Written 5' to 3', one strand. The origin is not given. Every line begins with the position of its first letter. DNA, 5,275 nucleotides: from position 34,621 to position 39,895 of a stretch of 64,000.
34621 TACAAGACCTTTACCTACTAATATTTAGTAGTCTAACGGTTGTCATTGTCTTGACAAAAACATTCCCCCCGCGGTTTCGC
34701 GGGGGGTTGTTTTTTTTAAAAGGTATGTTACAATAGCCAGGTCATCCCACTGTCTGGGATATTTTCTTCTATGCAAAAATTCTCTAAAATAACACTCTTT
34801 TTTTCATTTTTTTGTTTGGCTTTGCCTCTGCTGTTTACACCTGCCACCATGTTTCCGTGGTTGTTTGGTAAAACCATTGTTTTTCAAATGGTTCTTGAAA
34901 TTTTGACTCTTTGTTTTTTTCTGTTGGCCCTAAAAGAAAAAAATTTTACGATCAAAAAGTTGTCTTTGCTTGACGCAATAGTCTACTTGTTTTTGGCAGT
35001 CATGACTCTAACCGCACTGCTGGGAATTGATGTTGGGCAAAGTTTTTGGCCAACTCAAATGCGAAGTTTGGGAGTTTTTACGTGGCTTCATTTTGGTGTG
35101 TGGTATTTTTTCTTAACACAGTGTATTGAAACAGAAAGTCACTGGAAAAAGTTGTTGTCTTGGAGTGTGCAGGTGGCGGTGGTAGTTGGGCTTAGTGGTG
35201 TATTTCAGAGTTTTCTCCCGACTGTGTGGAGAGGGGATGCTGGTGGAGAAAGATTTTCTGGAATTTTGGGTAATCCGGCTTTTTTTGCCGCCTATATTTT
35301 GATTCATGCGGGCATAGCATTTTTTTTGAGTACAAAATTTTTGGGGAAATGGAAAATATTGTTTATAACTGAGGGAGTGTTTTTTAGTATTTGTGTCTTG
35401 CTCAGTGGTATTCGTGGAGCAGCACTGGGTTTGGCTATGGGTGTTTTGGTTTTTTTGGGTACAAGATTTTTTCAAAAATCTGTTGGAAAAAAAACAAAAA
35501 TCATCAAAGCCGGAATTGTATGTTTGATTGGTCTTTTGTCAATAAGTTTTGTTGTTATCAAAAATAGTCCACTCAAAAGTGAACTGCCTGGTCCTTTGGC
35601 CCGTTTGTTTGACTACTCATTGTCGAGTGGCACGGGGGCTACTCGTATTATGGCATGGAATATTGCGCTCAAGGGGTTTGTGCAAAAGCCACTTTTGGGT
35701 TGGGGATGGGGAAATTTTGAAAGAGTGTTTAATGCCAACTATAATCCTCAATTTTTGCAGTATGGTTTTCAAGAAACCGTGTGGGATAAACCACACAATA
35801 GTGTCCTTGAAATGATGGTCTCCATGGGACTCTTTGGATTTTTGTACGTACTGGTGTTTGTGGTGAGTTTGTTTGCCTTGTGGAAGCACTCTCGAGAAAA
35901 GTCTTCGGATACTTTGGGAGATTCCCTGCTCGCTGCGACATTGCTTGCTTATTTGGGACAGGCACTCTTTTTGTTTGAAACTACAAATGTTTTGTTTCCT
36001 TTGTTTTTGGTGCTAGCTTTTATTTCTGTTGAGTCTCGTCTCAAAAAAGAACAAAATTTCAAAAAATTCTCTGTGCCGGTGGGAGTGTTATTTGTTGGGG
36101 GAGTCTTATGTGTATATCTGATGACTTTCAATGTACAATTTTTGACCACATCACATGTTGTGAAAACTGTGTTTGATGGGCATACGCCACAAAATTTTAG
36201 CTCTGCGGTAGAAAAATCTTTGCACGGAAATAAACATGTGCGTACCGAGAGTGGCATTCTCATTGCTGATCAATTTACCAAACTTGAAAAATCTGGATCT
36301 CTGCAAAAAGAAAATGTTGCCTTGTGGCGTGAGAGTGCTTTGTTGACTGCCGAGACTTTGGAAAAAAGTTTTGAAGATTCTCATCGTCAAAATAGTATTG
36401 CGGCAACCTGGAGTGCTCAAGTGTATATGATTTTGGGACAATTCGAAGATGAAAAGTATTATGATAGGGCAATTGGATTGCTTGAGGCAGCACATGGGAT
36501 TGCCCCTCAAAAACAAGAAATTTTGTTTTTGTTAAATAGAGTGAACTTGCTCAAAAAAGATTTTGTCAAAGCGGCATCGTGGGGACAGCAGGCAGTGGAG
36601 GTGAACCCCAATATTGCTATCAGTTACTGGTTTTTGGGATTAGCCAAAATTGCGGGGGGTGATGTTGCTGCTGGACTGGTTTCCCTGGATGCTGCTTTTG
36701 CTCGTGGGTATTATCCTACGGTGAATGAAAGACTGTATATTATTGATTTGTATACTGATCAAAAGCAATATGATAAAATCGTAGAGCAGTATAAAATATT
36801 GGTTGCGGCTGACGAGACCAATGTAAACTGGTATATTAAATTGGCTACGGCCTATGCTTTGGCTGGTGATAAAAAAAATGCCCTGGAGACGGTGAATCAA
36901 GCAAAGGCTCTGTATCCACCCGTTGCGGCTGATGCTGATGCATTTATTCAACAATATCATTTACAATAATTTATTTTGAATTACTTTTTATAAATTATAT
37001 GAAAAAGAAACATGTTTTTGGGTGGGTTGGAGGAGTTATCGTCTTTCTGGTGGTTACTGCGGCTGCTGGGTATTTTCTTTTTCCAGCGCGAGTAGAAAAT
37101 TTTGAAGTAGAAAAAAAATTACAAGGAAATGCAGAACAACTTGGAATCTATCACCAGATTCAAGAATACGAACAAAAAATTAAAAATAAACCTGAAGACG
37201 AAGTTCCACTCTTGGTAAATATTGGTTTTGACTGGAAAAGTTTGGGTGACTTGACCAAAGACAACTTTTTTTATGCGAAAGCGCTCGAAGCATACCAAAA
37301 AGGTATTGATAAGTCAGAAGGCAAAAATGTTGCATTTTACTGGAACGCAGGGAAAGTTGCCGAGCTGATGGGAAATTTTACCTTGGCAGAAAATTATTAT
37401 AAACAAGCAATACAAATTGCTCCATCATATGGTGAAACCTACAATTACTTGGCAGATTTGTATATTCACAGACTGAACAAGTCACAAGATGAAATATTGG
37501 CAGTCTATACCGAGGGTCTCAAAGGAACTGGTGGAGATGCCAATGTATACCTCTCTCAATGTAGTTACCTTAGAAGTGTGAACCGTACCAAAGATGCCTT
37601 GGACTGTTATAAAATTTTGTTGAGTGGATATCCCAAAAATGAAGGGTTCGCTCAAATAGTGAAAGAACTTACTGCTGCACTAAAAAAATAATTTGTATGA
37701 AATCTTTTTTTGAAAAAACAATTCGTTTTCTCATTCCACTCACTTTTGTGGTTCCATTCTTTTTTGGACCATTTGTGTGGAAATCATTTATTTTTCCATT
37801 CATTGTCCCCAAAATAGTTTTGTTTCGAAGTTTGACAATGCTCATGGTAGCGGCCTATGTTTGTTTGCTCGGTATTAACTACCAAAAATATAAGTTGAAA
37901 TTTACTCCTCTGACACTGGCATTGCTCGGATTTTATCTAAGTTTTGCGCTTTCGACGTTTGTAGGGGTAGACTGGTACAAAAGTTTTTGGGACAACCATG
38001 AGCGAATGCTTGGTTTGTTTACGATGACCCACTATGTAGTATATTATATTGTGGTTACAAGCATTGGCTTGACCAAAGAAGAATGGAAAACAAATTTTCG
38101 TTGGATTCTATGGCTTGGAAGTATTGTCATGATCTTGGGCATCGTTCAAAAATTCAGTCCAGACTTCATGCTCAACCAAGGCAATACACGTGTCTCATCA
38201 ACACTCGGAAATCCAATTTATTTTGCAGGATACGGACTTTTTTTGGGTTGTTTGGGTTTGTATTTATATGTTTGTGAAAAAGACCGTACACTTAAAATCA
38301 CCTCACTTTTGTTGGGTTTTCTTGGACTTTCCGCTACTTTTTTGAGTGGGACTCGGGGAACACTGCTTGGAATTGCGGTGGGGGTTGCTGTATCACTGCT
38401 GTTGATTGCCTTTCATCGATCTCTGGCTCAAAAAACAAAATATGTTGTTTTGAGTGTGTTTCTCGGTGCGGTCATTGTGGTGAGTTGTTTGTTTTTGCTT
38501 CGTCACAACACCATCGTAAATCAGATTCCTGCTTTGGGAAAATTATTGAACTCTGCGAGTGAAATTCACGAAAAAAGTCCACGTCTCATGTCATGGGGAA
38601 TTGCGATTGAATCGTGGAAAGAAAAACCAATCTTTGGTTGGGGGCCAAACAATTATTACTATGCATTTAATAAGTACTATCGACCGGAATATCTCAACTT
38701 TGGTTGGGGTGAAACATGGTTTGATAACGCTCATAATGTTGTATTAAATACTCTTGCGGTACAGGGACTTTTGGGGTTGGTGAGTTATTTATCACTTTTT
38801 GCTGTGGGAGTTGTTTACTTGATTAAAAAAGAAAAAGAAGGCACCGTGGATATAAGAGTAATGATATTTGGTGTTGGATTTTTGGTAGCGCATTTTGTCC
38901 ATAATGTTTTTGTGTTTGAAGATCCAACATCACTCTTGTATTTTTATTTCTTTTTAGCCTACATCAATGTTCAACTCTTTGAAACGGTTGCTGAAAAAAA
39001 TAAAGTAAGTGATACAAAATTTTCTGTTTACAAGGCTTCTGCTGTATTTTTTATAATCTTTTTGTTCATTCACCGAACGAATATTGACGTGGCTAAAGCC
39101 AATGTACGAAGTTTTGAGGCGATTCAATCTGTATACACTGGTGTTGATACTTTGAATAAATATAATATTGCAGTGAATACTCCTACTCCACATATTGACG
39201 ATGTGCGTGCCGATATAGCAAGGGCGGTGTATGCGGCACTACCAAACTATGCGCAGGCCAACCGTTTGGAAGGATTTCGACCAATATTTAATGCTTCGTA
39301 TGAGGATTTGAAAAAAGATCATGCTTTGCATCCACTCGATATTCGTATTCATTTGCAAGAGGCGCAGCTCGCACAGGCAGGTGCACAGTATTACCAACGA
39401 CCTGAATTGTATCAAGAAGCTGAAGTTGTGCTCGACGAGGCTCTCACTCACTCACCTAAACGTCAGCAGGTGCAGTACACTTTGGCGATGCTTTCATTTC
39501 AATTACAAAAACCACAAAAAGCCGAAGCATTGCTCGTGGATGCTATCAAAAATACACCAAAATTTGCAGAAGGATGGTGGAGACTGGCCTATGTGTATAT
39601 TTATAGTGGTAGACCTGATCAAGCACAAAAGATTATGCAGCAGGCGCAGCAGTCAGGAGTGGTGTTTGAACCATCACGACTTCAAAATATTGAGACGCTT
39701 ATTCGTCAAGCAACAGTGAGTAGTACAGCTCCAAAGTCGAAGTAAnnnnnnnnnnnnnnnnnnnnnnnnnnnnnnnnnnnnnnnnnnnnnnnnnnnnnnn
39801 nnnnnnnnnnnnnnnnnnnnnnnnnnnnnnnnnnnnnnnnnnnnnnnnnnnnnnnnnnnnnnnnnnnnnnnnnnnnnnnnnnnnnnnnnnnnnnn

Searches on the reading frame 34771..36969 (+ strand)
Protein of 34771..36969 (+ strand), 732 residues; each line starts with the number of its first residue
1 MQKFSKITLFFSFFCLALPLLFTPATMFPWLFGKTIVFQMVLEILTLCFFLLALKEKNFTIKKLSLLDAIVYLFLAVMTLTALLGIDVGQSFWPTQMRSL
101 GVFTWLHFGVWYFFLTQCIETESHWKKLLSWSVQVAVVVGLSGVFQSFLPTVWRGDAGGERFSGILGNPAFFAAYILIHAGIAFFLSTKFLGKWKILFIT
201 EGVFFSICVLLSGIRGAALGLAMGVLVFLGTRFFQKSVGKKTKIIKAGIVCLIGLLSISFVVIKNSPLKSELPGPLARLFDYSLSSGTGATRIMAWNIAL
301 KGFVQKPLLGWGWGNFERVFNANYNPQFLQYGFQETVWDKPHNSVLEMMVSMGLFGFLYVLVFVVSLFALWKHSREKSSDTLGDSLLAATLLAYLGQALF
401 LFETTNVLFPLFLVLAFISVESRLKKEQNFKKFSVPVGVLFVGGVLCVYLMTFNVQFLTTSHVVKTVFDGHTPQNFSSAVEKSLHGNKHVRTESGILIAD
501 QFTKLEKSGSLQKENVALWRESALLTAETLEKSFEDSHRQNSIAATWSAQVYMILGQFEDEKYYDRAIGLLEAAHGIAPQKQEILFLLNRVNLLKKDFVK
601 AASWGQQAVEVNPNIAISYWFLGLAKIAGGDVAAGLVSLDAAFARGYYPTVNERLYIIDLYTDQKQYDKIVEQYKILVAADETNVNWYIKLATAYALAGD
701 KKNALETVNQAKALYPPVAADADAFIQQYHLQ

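Call 44: search_protein_families(library=pfam, proteins=[window:34771-36969:+], max_evalue=0.0001)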
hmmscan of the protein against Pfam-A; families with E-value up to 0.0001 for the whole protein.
window:34771-36969:+ (732 aa): 3 families
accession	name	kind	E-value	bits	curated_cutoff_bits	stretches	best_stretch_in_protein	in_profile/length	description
PF04932.20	Wzy_C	-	2.8e-16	60.1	31.7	1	203-360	4-148/149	O-Antigen ligase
PF13424.12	TPR_12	-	1.1e-05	25.9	30.1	0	666-715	25-75/77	Tetratricopeptide repeat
PF14559.12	TPR_19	-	2e-05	25.3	25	0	562-614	5-57/68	Tetratricopeptide repeat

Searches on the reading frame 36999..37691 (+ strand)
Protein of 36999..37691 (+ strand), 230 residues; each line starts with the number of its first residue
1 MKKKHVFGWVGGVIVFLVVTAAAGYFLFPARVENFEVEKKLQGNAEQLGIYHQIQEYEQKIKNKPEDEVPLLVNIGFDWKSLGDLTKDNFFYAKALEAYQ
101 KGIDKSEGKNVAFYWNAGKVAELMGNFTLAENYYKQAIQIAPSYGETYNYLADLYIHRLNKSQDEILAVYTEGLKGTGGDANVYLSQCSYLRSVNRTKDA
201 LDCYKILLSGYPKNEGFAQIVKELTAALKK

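Call 66: search_protein_families(library=pfam, proteins=[window:36999-37691:+], max_evalue=0.001)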
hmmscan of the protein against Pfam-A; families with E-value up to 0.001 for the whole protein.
window:36999-37691:+ (230 aa): 10 families
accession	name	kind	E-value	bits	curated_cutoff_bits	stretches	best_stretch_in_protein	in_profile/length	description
PF13424.12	TPR_12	-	3.5e-07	30.8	30.1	0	114-155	6-55/77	Tetratricopeptide repeat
PF07719.23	TPR_2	-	4.3e-07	30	27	1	113-143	3-33/34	Tetratricopeptide repeat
PF13428.12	TPR_14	-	2.1e-06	28.3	23.5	0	114-154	4-44/44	Tetratricopeptide repeat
PF13432.12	TPR_16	-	1.5e-05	25.7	32.7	0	92-143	13-63/65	Tetratricopeptide repeat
PF10373.15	EST1_DNA_bind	-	2.8e-05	24.2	22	1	130-170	1-37/282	Est1 DNA/RNA binding domain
PF00515.34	TPR_1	-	6.4e-05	23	27.8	1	118-144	8-34/34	Tetratricopeptide repeat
PF13181.12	TPR_8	-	7.9e-05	23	25.7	1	113-143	3-33/34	Tetratricopeptide repeat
PF13431.12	TPR_17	-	0.00059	20.3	24.4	0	133-163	1-30/34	Tetratricopeptide repeat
PF14559.12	TPR_19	-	0.00069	20.3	25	0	124-157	4-37/68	Tetratricopeptide repeat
PF25062.1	ARM_TT21_N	-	0.00079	19.7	40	0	96-213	85-200/222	Tetratricopeptide repeat protein 21 N-terminal ARM repeat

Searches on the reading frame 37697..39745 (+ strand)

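Call 66: search_protein_families(library=pfam, proteins=[window:37697-39745:+], max_evalue=0.001)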
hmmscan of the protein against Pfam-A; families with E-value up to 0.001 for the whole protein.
window:37697-39745:+ (682 aa): 6 families
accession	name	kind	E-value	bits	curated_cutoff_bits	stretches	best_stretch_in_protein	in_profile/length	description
PF04932.20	Wzy_C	-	2.3e-20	73.4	31.7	1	207-365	3-149/149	O-Antigen ligase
PF14559.12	TPR_19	-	9.2e-11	42.4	25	2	572-624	7-59/68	Tetratricopeptide repeat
PF07719.23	TPR_2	-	8e-08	32.3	27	0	624-651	1-28/34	Tetratricopeptide repeat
PF13428.12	TPR_14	-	6.4e-07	29.9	23.5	0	592-632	3-43/44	Tetratricopeptide repeat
PF13181.12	TPR_8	-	2.2e-05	24.7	25.7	0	624-651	1-28/34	Tetratricopeptide repeat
PF13424.12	TPR_12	-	0.00013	22.5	30.1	0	627-673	6-53/77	Tetratricopeptide repeat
